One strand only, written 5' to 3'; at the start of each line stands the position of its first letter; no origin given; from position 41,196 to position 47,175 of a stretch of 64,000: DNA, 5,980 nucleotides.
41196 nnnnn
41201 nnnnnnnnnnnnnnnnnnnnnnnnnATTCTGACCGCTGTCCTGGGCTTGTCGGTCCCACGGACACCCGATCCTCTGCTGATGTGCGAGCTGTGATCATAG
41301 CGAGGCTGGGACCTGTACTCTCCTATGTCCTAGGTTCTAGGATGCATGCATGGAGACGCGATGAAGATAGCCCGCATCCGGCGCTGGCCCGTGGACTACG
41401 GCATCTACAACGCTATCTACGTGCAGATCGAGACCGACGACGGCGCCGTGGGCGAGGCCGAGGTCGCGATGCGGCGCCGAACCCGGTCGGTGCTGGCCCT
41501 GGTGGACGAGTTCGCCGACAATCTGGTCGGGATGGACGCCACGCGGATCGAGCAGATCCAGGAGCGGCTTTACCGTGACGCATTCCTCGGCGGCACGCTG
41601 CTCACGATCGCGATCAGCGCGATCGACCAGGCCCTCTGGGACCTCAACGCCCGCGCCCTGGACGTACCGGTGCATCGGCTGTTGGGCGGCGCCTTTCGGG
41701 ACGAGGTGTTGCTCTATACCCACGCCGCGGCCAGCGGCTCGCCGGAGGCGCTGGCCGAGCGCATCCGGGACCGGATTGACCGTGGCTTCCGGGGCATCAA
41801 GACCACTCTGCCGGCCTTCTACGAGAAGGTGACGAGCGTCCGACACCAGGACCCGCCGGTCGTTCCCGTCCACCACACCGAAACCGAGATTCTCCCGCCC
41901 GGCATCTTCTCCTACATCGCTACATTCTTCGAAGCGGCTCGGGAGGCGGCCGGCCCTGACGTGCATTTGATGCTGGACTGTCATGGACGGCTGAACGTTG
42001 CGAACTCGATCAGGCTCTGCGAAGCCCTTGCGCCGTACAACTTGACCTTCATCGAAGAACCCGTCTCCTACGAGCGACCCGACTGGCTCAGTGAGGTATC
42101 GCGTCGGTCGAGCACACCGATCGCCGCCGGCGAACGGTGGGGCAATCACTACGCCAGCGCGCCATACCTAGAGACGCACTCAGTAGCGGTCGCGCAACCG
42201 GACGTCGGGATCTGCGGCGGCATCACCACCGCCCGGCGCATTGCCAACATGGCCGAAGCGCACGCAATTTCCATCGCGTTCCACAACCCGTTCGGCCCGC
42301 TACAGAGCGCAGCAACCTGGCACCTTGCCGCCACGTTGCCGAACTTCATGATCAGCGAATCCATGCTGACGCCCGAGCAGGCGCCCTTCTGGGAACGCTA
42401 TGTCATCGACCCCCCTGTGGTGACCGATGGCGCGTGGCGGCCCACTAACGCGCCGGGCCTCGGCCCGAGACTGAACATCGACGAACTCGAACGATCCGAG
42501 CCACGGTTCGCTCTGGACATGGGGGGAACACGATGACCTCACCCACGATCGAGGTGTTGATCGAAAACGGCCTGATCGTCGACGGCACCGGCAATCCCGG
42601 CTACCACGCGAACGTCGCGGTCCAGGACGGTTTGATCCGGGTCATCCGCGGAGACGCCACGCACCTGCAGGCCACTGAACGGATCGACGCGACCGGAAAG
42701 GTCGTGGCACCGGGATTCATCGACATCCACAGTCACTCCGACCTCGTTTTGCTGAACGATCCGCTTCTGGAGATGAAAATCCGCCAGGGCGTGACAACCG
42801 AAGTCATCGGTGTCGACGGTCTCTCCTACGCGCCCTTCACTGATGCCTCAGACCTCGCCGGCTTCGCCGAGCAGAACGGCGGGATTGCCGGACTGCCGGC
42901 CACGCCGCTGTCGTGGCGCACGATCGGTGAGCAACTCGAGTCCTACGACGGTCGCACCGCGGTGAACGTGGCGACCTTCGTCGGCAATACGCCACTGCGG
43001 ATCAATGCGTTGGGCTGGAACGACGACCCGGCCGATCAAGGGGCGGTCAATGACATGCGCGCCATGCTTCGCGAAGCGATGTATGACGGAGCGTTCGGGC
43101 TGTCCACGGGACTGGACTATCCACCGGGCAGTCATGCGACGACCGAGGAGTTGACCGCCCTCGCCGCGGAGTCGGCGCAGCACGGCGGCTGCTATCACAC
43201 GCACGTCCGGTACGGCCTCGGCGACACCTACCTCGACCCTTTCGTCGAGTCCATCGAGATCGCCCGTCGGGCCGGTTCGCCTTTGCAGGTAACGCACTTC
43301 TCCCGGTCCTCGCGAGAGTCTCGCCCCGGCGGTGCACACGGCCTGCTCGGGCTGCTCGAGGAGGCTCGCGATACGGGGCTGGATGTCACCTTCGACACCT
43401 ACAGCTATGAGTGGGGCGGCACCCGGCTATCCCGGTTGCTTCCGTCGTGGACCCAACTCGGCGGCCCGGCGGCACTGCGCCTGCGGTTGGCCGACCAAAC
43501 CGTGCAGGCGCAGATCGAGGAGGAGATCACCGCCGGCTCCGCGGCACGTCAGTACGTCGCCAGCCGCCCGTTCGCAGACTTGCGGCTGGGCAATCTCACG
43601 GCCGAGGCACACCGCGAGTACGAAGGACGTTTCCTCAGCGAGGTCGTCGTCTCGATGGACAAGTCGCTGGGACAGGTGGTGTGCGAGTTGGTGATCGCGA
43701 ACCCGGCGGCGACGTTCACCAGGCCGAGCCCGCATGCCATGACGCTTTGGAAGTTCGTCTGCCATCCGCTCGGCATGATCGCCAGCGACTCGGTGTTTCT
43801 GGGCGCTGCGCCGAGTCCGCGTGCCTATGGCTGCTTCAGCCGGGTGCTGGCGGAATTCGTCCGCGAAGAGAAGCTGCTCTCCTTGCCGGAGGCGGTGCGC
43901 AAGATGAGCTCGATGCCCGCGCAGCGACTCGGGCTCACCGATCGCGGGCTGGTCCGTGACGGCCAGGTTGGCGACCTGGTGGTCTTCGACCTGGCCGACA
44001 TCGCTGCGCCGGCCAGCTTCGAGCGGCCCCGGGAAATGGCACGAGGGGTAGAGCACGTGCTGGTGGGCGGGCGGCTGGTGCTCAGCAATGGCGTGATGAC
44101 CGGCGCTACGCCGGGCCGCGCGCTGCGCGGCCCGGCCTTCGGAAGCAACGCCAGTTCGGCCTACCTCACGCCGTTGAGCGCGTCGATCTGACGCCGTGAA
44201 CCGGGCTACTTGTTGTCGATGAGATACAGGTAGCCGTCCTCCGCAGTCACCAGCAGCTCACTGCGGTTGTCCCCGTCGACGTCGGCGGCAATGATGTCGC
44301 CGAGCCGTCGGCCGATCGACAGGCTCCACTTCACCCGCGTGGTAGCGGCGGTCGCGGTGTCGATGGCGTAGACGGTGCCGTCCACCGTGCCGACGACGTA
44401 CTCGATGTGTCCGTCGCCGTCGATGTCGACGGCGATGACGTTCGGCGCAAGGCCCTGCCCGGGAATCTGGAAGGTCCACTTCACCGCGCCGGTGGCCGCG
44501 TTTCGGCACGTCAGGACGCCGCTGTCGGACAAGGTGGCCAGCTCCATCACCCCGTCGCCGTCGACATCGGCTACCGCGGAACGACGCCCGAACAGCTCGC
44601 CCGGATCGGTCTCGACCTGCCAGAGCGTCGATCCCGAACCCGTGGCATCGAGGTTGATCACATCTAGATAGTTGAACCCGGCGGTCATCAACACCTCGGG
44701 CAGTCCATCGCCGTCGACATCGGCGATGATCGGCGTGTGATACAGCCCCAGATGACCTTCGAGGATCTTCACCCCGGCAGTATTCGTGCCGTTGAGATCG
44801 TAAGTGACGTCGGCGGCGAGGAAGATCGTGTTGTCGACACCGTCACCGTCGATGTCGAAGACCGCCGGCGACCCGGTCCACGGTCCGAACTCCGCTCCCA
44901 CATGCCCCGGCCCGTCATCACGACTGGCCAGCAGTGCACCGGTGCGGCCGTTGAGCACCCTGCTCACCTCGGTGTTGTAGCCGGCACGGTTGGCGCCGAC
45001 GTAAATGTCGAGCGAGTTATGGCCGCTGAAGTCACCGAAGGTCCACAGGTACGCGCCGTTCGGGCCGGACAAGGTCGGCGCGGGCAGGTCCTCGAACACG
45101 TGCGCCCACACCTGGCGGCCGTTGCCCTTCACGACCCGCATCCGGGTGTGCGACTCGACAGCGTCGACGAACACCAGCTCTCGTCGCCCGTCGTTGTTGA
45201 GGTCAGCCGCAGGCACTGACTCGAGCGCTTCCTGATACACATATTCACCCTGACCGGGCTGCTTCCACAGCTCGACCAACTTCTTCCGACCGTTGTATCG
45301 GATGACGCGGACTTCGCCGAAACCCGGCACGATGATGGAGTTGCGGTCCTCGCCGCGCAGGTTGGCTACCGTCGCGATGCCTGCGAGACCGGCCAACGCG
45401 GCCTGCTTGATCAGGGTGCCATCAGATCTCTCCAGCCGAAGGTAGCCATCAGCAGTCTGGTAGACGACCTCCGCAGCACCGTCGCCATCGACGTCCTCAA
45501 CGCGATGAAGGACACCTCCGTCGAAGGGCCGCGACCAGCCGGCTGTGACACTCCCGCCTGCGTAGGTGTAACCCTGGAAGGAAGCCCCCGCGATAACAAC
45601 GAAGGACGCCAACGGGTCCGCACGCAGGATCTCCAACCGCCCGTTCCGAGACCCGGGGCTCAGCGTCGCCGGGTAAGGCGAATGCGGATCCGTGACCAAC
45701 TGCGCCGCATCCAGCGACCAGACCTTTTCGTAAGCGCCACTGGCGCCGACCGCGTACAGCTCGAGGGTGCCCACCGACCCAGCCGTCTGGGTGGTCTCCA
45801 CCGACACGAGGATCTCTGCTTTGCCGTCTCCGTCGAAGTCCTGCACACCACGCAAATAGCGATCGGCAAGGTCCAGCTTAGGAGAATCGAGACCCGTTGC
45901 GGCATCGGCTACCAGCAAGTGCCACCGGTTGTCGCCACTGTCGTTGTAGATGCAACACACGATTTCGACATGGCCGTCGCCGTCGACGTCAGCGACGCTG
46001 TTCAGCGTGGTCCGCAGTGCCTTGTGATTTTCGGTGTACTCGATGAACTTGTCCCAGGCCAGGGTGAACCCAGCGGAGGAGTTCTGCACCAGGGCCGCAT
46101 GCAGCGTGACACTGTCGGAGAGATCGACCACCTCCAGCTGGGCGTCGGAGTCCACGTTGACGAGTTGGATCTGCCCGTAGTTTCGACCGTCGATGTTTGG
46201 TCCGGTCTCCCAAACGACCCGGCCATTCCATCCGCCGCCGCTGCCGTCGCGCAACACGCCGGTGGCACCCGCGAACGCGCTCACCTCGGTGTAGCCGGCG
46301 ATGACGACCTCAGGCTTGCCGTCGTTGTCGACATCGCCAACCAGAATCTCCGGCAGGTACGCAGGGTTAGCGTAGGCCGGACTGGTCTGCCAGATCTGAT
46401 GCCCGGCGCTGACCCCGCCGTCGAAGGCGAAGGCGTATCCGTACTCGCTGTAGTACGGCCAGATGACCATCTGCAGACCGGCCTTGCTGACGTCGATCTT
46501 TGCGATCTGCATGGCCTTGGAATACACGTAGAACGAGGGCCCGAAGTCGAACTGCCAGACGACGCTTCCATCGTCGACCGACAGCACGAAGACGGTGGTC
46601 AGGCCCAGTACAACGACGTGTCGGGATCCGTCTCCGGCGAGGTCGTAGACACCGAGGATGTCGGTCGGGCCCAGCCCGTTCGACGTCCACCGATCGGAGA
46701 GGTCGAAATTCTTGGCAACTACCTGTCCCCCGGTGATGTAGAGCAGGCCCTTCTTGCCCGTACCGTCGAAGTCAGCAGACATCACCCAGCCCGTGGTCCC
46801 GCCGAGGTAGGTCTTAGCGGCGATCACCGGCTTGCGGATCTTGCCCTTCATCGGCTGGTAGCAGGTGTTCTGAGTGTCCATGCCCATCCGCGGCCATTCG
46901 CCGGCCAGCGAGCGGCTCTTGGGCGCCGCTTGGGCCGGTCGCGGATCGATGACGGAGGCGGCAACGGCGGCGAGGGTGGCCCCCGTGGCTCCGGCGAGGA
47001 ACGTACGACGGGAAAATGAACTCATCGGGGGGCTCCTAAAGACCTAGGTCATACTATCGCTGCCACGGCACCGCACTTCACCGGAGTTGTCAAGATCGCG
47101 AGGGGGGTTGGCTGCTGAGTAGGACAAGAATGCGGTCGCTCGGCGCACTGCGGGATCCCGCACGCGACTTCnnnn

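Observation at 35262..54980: A 7-bp-periodic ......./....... motif marks nearly every promoter in 35-55 kb: a local GntR/FadR regulon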

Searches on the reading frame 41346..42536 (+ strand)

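Call 8: search_protein_families(library=pfam, proteins=[window:41346-42536:+])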
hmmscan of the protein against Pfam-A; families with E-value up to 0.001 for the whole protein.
window:41346-42536:+ (396 aa): 2 families
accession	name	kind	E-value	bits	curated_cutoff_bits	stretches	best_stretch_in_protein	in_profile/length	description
PF13378.12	MR_MLE_C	-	1.2e-51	176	29.4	1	136-377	2-216/219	Enolase C-terminal domain-like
PF02746.21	MR_MLE_N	-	3.6e-18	66.3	22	1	24-114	29-117/117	Mandelate racemase / muconate lactonizing enzyme, N-terminal domain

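Call 45: search_protein_families(library=ncbifam, proteins=[window:41346-42536:+], max_evalue=0.00001)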
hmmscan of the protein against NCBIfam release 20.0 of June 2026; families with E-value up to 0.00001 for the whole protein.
window:41346-42536:+ (396 aa): 11 families
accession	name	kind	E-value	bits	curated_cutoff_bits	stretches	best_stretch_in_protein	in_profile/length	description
NF010624.0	PRK14017.1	equivalog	6.8e-75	252.5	311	2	195-380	167-356/382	galactonate dehydratase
NF040790.2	glucon_galact_dh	equivalog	3.8e-63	213.6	750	2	196-383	182-368/390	bifunctional D-gluconate/D-galactonate dehydratase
NF043051.1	ManoateDhtManD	equivalog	6.5e-57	193.2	550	1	22-381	16-380/403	D-mannonate dehydratase ManD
NF011654.0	PRK15072.1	subfamily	1.6e-53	182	430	1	22-377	16-377/404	D-galactonate dehydratase family protein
NF011968.0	PRK15440.1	equivalog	1.7e-37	129.3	393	2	194-380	198-387/395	L-rhamnonate dehydratase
NF047820.1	TalGalacDh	equivalog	1.2e-32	113.2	500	2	196-315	187-306/371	L-talarate/galactarate dehydratase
NF040866.1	AraD_Arch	equivalog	2.3e-24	86.1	650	2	196-377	184-362/372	arabinonate dehydratase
TIGR02534.1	mucon_cyclo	subfamily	4.2e-23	82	334.95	2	199-383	181-364/368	muconate/chloromuconate family cycloisomerase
NF043002.1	HProlDhtase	equivalog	6.9e-19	67.9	500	1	20-150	30-161/366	cis-3-hydroxy-L-proline dehydratase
NF042940.1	racemase_DgcA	equivalog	7.2e-11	41.9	400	0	24-171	27-165/323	N-acetyl-D-Glu racemase DgcA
TIGR01928.1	menC_lowGC_arch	equivalog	5.6e-06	25.6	200.65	0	199-310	168-278/325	o-succinylbenzoate synthase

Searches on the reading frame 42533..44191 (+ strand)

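Call 8: search_protein_families(library=pfam, proteins=[window:42533-44191:+])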
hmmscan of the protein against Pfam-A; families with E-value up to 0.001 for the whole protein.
window:42533-44191:+ (552 aa): 2 families
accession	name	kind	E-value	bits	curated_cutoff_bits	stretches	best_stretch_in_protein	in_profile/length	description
PF07969.17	Amidohydro_3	-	2.3e-28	100.4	29.7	2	426-516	381-471/472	Amidohydrolase family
PF01979.26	Amidohydro_1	-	7.3e-09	35.8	25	1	415-516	246-345/345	Amidohydrolase family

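Call 45: search_protein_families(library=ncbifam, proteins=[window:42533-44191:+], max_evalue=0.00001)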
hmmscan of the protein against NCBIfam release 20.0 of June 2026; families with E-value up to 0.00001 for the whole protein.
window:42533-44191:+ (552 aa): 43 families (the best 25 are shown)
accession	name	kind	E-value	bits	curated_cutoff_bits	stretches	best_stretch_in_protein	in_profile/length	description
NF006560.0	PRK09061.1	subfamily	2.3e-60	204.4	340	2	5-319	25-321/517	amidohydrolase family protein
NF006689.0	PRK09237.1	equivalog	7e-14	51.2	371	1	6-91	3-90/383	amidohydrolase/deacetylase family metallohydrolase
TIGR02318.1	phosphono_phnM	equivalog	7e-13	48.2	390.55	0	25-67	15-55/376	phosphonate metabolism protein PhnM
NF011990.0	PRK15446.2-6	subfamily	1e-12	47.5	233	0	439-519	315-385/390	alpha-D-ribose 1-methylphosphonate 5-triphosphate diphosphatase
NF006839.0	PRK09357.1-4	equivalog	1.3e-12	47.1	576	1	8-68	2-61/422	dihydroorotase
TIGR03121.1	one_C_dehyd_A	equivalog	9.2e-12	44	392.75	0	8-68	2-61/556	formylmethanofuran dehydrogenase subunit A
NF004839.0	PRK06189.1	equivalog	9.8e-12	44.2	631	0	7-69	4-63/451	allantoinase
NF006845.0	PRK09357.2-6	equivalog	1e-11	44.2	728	1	7-68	2-63/428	dihydroorotase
TIGR00857.1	pyrC_multi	subfamily_domain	1.7e-11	43.8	279.05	0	25-69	5-48/412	dihydroorotase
NF006844.0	PRK09357.2-5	equivalog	2.5e-11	43.3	701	1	7-68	3-63/422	dihydroorotase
NF011984.0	PRK15446.1-5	equivalog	2.7e-11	42.9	260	1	444-488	318-362/379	alpha-D-ribose 1-methylphosphonate 5-triphosphate diphosphatase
NF006688.0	PRK09236.1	equivalog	3.2e-11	42.7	535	0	445-489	344-388/444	dihydroorotase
NF005791.0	PRK07627.1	equivalog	1.9e-10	40.3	442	1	7-66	2-61/425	dihydroorotase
TIGR03178.1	allantoinase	equivalog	3e-10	39.5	357.85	0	8-68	2-59/441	allantoinase AllB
TIGR02033.1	D-hydantoinase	equivalog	9.8e-10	37.9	393.25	1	8-71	1-62/454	dihydropyrimidinase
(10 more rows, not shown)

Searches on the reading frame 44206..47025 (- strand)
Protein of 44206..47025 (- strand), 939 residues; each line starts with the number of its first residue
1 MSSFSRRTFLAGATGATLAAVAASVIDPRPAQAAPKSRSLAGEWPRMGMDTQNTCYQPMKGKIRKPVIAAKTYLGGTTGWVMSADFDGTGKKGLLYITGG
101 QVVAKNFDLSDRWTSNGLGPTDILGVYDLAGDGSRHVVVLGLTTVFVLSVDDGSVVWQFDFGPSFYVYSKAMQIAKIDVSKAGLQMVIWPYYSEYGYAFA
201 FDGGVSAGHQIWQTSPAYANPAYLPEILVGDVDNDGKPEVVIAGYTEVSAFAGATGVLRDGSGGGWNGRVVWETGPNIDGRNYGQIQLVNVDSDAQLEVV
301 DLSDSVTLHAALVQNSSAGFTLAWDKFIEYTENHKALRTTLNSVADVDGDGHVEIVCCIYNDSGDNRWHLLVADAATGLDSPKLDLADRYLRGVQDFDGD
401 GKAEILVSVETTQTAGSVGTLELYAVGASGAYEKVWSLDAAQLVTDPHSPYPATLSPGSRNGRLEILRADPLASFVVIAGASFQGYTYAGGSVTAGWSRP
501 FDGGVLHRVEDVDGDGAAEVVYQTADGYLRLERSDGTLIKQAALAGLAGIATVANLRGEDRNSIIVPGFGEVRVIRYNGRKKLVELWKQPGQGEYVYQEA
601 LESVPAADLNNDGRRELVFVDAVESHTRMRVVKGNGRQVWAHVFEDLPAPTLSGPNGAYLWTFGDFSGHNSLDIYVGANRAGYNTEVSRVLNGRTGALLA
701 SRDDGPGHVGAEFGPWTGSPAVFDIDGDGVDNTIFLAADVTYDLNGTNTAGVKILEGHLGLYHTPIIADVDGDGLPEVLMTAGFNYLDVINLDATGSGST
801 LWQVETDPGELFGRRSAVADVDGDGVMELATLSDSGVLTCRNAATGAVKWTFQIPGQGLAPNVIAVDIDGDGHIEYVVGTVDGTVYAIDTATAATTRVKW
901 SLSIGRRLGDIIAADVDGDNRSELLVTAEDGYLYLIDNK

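Call 8: search_protein_families(library=pfam, proteins=[window:44206-47025:-])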
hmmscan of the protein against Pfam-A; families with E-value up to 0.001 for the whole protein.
window:44206-47025:- (939 aa): 8 families
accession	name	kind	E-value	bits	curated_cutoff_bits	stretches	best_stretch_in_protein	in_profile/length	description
PF13517.12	FG-GAP_3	-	7.1e-33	113.4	26.9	4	769-830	1-60/61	FG-GAP-like repeat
PF01839.29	FG-GAP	-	3e-20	72.1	22.1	0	812-831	1-20/37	FG-GAP repeat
PF25292.1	Beta-prop_CGLA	-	3.4e-11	43.6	26.8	0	905-939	28-62/316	Lambda-carrageenase beta-propeller domain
PF15907.11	Itfg2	-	8.6e-10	38.8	27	0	896-938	239-281/330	Integrin-alpha FG-GAP repeat-containing protein 2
PF13360.13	PQQ_2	-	9.7e-07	29.1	27.6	1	791-901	7-98/233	Outer membrane protein assembly factor BamB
PF13570.13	Beta-prop_ACSF4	-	2.3e-05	24.4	133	1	831-937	24-119/329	Beta-alanine-activating enzyme, beta-propeller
PF21348.3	RGL11_C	-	0.00028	20.2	27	0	509-528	93-112/490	Rhamnogalacturonan lyase family 11, C-terminal domain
PF23743.1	Beta-prop_BBS7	-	0.00034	20.4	27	0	869-933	180-246/299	BBS7 beta-propeller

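Call 45: search_protein_families(library=ncbifam, proteins=[window:44206-47025:-], max_evalue=0.00001)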
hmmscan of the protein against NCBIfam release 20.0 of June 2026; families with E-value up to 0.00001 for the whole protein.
window:44206-47025:- (939 aa): 0 families
